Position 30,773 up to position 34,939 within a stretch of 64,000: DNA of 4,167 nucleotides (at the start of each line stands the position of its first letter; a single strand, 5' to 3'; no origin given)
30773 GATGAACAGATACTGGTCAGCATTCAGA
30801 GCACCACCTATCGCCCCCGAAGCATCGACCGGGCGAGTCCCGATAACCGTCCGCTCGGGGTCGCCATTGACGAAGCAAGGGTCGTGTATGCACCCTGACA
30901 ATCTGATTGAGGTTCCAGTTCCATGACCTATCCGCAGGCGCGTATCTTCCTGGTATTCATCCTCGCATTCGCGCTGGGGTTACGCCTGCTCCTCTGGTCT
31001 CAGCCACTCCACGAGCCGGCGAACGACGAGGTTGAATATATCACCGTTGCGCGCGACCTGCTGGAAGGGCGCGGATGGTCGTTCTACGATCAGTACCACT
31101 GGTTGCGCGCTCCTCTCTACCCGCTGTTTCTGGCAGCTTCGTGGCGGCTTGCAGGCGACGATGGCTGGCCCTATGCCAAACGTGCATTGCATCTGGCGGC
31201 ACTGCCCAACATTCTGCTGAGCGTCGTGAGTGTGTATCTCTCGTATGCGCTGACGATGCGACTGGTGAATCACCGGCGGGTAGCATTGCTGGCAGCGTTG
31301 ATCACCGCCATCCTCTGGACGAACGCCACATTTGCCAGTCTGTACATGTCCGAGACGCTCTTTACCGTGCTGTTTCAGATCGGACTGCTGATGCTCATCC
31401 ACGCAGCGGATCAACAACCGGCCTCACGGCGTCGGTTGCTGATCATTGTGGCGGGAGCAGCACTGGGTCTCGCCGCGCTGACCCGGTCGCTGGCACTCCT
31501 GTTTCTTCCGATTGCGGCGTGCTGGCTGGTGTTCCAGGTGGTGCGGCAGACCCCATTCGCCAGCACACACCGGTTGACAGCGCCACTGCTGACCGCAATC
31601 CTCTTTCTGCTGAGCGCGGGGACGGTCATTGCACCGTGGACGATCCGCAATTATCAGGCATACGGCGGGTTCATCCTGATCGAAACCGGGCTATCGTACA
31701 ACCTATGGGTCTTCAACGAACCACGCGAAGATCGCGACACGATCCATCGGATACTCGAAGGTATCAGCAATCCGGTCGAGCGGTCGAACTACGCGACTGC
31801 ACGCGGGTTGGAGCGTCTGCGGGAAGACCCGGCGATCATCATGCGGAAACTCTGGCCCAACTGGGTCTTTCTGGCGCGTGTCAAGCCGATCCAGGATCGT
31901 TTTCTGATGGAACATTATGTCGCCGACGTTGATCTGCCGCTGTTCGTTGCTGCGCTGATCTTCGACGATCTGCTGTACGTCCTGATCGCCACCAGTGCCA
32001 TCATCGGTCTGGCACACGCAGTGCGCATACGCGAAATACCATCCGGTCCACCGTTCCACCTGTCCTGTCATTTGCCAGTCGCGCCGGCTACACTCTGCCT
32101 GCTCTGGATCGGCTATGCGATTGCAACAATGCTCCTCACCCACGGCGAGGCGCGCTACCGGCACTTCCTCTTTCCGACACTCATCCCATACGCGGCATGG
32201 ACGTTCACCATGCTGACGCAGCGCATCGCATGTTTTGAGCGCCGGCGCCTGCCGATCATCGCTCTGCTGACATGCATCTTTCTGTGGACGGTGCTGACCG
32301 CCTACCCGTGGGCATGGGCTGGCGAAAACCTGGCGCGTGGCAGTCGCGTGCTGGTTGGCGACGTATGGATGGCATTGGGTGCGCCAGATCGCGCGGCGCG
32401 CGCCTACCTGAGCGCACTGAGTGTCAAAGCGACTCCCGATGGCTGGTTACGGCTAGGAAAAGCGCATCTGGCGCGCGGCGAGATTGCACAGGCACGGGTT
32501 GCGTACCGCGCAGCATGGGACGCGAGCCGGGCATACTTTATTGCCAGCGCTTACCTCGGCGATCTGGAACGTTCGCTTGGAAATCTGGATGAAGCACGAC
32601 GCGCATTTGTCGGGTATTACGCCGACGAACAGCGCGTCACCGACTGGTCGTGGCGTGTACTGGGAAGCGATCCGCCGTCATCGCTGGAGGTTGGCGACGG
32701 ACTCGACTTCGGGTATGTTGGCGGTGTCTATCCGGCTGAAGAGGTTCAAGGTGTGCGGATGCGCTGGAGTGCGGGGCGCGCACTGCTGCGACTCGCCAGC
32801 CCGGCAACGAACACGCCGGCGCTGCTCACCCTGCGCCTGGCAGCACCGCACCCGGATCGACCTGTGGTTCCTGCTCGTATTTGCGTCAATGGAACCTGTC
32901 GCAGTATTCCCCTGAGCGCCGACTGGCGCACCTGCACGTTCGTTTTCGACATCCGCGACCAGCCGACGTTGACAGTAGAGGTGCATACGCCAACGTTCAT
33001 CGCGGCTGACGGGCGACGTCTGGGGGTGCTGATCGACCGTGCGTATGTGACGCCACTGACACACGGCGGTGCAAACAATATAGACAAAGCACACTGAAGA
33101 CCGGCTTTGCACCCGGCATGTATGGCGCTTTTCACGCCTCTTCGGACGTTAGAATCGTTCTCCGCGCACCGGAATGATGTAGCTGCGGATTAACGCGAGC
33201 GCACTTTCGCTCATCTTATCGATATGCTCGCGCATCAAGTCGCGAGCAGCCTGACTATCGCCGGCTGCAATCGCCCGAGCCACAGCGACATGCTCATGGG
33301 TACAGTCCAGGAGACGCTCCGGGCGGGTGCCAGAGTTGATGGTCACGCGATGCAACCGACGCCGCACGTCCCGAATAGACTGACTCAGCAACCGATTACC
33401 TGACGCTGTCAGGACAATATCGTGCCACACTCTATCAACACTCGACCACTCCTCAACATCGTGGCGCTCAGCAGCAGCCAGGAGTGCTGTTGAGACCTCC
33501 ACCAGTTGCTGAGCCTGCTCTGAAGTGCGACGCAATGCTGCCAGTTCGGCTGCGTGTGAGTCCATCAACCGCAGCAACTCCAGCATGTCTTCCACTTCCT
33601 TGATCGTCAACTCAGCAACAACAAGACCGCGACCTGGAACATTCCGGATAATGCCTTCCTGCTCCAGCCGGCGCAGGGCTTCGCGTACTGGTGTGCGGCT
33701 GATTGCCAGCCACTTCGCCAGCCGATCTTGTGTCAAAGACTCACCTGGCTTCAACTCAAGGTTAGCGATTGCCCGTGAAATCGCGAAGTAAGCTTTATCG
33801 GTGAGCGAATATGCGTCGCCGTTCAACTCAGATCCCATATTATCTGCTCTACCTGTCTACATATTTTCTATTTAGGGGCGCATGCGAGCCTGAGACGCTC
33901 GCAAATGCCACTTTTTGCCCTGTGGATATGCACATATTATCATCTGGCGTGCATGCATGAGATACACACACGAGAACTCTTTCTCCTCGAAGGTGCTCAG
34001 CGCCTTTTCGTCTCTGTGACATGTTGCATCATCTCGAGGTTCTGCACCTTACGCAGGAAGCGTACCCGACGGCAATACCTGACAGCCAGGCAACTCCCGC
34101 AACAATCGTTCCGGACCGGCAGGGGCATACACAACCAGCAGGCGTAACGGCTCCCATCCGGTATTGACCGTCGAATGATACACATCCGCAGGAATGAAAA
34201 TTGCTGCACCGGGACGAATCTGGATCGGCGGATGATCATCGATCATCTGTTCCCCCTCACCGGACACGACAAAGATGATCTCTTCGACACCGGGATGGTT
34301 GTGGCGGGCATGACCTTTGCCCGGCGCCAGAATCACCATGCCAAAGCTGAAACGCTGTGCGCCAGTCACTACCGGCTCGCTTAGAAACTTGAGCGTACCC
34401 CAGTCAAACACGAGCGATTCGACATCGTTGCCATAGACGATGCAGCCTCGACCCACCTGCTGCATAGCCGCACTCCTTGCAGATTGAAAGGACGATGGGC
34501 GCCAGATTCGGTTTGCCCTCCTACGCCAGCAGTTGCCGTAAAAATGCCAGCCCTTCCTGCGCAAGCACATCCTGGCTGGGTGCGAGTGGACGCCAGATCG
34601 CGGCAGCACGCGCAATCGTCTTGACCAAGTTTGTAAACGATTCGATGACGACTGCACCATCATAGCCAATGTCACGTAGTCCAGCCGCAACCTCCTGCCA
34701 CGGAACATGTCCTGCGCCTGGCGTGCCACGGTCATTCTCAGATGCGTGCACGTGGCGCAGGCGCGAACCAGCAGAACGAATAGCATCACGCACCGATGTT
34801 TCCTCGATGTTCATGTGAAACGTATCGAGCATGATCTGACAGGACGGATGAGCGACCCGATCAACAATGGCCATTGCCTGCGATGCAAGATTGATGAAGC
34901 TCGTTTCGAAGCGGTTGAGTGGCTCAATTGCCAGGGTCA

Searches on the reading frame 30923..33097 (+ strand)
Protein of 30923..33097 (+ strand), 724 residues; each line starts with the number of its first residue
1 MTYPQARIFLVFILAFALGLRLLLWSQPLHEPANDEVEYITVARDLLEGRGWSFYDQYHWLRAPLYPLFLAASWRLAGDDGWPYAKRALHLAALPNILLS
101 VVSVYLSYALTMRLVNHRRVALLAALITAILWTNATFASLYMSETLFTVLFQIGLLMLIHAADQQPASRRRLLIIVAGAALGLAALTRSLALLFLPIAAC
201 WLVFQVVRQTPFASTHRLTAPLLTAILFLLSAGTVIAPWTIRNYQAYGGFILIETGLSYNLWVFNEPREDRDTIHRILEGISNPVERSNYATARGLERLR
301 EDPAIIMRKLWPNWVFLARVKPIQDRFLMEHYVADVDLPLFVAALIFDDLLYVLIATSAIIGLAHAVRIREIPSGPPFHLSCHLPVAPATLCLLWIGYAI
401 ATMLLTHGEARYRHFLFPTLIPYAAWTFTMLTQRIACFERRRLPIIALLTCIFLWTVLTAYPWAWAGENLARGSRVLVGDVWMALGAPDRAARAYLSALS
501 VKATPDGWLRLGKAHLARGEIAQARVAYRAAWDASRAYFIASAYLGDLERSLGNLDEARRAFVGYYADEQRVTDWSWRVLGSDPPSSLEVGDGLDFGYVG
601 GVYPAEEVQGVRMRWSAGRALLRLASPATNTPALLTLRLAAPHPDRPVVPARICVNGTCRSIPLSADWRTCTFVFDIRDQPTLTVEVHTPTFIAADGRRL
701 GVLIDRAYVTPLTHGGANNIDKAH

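Call 46: search_protein_families(library=pfam, proteins=[window:30923-33097:+], max_evalue=0.001)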
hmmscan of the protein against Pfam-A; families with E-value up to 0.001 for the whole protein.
window:30923-33097:+ (724 aa): 5 families
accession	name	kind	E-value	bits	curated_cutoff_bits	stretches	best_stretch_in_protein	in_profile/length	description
PF13231.12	PMT_2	-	1.2e-07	32.5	26.1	1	63-229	3-155/160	Dolichyl-phosphate-mannose-protein mannosyltransferase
PF07719.23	TPR_2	-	3.6e-07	30.3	27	0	505-531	1-27/34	Tetratricopeptide repeat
PF02366.24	PMT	-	6.2e-07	29.7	22.7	1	13-250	3-241/245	Dolichyl-phosphate-mannose-protein mannosyltransferase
PF00515.34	TPR_1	-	0.00051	20.2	27.8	0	506-531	2-27/34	Tetratricopeptide repeat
PF13428.12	TPR_14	-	0.00073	20.4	23.5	0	505-533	1-29/44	Tetratricopeptide repeat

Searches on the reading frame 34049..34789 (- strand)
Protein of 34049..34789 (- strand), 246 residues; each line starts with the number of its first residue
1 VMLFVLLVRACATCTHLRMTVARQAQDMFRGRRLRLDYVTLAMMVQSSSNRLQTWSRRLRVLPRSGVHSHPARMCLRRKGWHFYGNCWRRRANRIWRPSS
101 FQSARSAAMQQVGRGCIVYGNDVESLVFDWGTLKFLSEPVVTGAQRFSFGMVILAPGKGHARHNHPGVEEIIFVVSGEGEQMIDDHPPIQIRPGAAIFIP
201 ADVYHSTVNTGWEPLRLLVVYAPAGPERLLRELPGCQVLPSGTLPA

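Call 46: search_protein_families(library=pfam, proteins=[window:34049-34789:-], max_evalue=0.001)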
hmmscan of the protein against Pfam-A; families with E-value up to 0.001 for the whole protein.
window:34049-34789:- (246 aa): 3 families
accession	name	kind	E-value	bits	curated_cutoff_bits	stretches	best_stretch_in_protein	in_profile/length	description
PF07883.17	Cupin_2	-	2.8e-17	62.6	27.2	1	151-221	2-70/70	Cupin domain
PF02311.25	AraC_binding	-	6.8e-06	26.3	21.1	1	156-224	12-78/135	AraC-like ligand binding domain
PF00190.28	Cupin_1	-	9.7e-05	22.4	22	1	148-223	34-115/151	Cupin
